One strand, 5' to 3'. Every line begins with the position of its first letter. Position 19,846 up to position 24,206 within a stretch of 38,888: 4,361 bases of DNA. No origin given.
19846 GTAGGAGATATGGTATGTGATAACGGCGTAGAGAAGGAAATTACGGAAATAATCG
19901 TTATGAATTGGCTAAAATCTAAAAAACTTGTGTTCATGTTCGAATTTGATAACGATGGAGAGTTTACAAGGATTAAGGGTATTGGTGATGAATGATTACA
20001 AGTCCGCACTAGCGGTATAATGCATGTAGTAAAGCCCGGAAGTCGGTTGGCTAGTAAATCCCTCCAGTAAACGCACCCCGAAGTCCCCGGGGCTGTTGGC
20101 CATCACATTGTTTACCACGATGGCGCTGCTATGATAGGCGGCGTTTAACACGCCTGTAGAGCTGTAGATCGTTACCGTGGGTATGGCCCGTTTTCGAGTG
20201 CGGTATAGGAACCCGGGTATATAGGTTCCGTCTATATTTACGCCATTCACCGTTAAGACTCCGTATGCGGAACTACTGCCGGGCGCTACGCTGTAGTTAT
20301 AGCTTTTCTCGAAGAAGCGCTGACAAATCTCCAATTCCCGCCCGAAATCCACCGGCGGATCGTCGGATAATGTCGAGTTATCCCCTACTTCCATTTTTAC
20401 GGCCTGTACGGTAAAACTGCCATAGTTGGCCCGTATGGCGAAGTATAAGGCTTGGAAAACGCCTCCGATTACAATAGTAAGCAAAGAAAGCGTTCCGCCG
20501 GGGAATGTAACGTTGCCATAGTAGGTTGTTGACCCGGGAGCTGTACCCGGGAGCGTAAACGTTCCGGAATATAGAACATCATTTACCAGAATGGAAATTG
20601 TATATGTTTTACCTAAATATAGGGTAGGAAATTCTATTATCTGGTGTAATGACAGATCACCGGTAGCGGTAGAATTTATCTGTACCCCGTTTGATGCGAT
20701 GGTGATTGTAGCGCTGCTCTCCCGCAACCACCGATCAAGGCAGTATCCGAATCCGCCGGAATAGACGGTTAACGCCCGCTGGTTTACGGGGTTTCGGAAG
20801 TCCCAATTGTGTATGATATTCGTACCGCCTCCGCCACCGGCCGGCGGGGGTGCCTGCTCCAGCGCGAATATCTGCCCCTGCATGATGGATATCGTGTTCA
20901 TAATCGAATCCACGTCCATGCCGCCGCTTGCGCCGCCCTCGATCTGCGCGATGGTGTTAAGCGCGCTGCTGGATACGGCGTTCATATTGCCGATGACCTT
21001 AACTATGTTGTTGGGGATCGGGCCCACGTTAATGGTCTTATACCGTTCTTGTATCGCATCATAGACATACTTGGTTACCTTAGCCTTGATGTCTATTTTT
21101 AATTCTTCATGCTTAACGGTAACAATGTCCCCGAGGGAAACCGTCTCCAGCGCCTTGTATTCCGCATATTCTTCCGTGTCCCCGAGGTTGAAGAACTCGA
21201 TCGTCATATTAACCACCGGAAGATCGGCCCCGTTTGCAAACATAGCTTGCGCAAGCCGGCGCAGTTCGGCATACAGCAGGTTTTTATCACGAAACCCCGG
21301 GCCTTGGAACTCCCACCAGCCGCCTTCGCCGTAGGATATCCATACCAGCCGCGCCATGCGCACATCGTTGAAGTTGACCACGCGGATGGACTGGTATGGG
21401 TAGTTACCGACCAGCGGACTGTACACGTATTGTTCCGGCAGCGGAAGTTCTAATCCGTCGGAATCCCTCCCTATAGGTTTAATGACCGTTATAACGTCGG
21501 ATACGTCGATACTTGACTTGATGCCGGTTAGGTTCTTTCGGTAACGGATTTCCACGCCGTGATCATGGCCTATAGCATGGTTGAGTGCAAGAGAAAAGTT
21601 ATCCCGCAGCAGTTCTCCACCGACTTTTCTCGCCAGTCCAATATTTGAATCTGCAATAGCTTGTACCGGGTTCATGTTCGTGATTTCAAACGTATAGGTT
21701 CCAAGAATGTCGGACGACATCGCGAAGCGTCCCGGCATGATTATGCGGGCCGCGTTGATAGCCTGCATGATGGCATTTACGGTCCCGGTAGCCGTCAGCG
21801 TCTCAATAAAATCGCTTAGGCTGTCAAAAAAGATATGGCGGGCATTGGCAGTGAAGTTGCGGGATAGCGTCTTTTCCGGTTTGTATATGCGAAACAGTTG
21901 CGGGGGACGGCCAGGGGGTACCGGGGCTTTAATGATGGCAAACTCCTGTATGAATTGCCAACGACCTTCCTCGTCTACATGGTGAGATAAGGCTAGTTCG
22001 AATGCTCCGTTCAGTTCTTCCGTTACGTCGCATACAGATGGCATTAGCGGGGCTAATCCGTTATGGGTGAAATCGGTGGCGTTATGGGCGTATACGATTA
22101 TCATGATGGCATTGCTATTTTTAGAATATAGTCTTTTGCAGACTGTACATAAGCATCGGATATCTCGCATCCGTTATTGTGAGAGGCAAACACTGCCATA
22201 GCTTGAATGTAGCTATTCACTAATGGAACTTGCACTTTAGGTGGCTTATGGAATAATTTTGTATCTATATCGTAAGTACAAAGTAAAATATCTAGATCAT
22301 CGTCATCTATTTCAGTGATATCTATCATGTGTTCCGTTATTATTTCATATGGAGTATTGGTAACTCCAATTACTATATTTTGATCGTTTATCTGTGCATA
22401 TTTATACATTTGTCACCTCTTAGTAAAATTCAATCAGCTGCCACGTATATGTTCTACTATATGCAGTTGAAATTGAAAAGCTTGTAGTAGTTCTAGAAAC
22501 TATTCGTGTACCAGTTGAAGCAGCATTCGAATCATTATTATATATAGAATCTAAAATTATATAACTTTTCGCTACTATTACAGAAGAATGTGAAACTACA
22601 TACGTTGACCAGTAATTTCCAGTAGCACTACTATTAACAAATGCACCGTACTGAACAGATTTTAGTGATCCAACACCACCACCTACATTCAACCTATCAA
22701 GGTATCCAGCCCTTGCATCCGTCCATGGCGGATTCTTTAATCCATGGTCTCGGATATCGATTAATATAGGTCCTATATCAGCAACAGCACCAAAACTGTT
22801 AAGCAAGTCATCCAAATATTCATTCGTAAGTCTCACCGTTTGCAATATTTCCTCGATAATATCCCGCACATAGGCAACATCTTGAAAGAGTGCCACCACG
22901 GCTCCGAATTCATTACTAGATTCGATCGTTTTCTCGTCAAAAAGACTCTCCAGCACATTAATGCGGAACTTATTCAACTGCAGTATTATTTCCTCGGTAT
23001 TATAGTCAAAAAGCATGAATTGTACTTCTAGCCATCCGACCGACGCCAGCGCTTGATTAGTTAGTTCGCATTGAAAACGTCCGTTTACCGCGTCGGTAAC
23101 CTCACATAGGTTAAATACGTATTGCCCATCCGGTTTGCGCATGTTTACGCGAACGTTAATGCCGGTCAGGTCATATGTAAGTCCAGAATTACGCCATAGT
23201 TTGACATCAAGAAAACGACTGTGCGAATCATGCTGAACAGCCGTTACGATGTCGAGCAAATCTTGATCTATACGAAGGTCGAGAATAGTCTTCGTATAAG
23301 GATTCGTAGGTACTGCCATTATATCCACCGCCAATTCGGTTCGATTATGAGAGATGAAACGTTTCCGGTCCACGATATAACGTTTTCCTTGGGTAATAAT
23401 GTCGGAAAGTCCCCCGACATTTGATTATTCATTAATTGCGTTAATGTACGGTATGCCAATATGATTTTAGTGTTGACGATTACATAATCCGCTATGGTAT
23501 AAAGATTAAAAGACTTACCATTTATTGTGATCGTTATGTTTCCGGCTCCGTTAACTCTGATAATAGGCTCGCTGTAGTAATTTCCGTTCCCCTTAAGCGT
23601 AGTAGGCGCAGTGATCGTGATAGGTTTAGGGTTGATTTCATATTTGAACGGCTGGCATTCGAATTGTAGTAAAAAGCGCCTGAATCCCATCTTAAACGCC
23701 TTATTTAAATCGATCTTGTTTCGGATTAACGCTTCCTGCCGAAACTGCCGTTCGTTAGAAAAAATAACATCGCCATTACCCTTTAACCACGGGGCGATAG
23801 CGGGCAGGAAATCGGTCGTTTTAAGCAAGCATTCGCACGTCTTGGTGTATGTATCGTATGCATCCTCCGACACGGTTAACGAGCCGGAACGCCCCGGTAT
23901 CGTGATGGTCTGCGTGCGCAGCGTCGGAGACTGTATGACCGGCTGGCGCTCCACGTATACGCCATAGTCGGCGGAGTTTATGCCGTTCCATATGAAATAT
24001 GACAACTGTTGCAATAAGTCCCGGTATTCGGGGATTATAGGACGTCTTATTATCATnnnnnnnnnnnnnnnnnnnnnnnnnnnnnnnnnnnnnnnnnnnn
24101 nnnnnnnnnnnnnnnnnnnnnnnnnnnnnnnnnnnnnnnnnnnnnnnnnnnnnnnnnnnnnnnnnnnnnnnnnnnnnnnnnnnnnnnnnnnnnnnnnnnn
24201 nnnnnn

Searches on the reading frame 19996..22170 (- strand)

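Call 23: search_protein_families(library=pfam, proteins=[window:19996-22170:-], max_evalue=0.01)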
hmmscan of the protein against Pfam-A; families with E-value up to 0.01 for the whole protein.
window:19996-22170:- (724 aa): 1 family
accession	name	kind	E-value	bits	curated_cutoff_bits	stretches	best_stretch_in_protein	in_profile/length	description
PF06605.17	Prophage_tail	-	2.3e-15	57.4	31.3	2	312-383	170-237/250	Prophage endopeptidase tail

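Call 24: search_protein_families(library=phrogs, proteins=[window:19996-22170:-], max_evalue=0.001)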
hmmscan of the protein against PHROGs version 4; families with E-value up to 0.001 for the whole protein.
window:19996-22170:- (724 aa): 22 families
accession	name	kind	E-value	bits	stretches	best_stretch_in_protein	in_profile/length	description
phrog_1067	-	head and packaging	2.7e-94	318.4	1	22-422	6-372/991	minor head protein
phrog_13289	-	tail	2e-78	265.5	1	23-410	1-369/938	tail protein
phrog_5555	-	tail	6.9e-64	217.5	1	23-420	1-358/788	tail protein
phrog_7142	-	tail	1.1e-49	170.5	2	23-268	2-251/622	tail protein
phrog_1330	-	tail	7.2e-41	141.1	1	23-398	6-372/1361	tail protein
phrog_2270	-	unknown function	1.5e-39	137.4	1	26-400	3-347/637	-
phrog_33972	-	tail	5.6e-34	118.3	1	23-394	3-366/714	tail protein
phrog_8687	-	other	9.1e-26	91.3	2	302-399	162-260/599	tail protein with peptidase activity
phrog_2189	-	tail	1.2e-20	74.1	1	41-259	18-239/971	tail protein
phrog_7043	-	tail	1.2e-18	68.1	1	90-383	75-353/1077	tail protein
phrog_4492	-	tail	1.2e-16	61.1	1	445-723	787-1095/1096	tail fiber protein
phrog_12493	-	tail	8e-15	54.9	2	315-398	642-720/950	tail protein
phrog_1210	-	other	2.4e-10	39.5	1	46-382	24-355/2313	PblB-type receptor binding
phrog_12329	-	head and packaging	3e-10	39.8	1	109-383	96-350/833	virion structural protein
phrog_22322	-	tail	2.1e-07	30.8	1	193-378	173-335/562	tail protein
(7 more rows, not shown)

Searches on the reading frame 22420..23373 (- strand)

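Call 23: search_protein_families(library=pfam, proteins=[window:22420-23373:-], max_evalue=0.01)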
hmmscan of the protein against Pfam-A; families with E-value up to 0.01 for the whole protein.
window:22420-23373:- (317 aa): 1 family
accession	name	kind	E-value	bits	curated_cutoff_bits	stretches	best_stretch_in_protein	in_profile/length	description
PF10651.15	BppU_N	-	4.9e-19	68.9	23.1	1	39-165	15-139/142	BppU N-terminal domain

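Call 24: search_protein_families(library=phrogs, proteins=[window:22420-23373:-], max_evalue=0.001)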
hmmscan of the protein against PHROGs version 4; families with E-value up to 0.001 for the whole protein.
window:22420-23373:- (317 aa): 10 families
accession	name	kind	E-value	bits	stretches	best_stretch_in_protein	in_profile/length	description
phrog_16573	-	unknown function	5.2e-15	56.5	1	36-175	11-148/163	-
phrog_21231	-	head and packaging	9.9e-11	41.9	1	35-172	11-144/492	virion structural protein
phrog_13479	-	tail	1.7e-10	40.9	1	33-164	18-146/691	tail fiber protein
phrog_27548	-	unknown function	1.1e-09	38.3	1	37-171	14-145/633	-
phrog_3639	-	tail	1.9e-09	38.2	1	31-157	12-136/474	minor tail protein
phrog_21457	-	unknown function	4.2e-08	33.6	1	30-148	4-121/435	-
phrog_32221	-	unknown function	9.2e-06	25.5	1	30-185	4-153/475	-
phrog_27075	-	unknown function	0.00036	21.1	1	56-180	30-146/265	-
phrog_9525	-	tail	0.00039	20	1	41-185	16-151/728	tail fiber protein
phrog_19280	-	unknown function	0.00086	19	0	35-159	11-130/623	-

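Call 103: search_protein_families(library=ncbifam, proteins=[window:22420-23373:-], max_evalue=0.01)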
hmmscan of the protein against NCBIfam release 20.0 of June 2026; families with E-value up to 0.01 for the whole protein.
window:22420-23373:- (317 aa): 0 families

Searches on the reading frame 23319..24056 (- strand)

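Call 23: search_protein_families(library=pfam, proteins=[window:23319-24056:-], max_evalue=0.01)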
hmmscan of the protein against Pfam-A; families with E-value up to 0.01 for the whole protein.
window:23319-24056:- (245 aa): 0 families

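Call 24: search_protein_families(library=phrogs, proteins=[window:23319-24056:-], max_evalue=0.001)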
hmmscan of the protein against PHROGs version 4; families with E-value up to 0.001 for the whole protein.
window:23319-24056:- (245 aa): 1 family
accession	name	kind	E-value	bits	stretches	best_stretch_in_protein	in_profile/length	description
phrog_33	-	tail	4.3e-36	126.2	1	13-245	21-280/651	distal tail protein Dit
